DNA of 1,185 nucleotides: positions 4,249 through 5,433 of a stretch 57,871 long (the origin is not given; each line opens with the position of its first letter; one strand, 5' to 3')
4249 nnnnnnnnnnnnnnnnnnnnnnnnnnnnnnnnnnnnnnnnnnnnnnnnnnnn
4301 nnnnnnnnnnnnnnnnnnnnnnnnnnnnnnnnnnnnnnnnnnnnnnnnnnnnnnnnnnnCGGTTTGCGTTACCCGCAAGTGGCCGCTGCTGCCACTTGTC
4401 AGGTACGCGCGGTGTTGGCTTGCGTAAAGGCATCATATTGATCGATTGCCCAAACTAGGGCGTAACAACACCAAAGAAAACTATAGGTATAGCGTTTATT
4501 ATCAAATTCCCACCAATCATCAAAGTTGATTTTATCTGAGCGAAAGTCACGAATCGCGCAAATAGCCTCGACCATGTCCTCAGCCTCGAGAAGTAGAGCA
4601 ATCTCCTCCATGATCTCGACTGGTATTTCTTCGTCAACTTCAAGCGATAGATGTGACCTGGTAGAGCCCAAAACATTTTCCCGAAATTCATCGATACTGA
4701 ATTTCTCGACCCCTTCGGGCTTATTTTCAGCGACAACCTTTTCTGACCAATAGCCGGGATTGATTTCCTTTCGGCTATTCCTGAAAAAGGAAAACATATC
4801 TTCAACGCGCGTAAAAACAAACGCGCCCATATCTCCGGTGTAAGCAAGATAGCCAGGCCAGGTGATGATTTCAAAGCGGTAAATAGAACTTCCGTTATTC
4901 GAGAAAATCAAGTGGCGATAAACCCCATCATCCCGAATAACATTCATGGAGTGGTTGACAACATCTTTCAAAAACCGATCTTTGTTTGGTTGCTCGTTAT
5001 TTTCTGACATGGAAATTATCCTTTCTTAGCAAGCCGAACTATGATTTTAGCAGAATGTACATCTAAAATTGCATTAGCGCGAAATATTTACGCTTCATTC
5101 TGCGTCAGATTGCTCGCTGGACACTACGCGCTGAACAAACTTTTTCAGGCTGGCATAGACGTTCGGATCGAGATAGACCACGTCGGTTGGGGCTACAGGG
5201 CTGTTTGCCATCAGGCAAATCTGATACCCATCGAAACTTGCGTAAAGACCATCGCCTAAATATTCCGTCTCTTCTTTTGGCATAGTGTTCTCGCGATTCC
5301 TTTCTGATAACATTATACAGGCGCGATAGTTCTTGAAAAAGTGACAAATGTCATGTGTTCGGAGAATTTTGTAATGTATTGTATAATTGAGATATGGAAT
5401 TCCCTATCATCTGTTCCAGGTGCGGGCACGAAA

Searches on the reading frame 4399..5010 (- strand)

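Call 15: search_protein_families(library=pfam, max_evalue=0.001, proteins=[window:4399-5010:-])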
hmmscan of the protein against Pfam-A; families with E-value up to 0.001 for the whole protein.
window:4399-5010:- (203 aa): 0 families

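Call 16: search_protein_families(library=phrogs, max_evalue=0.001, proteins=[window:4399-5010:-])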
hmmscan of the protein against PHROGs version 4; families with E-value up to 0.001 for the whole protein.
window:4399-5010:- (203 aa): 2 families
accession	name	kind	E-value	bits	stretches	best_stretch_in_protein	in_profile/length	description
phrog_4657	-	unknown function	4.1e-56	191.4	1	4-201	4-216/221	-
phrog_5051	-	unknown function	0.0002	22.3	1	19-199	12-195/198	-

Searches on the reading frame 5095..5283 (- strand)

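Call 9: search_protein_families(library=pfam, max_evalue=0.01, proteins=[window:5095-5283:-])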
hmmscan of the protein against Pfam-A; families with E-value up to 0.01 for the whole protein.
window:5095-5283:- (62 aa): 0 families

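Call 12: search_protein_families(library=phrogs, max_evalue=0.001, proteins=[window:5095-5283:-])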
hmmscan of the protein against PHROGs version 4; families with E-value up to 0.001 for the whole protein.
window:5095-5283:- (62 aa): 1 family
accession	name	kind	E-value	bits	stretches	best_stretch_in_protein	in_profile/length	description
phrog_11545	-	unknown function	3.1e-07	31.8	1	7-50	8-52/59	-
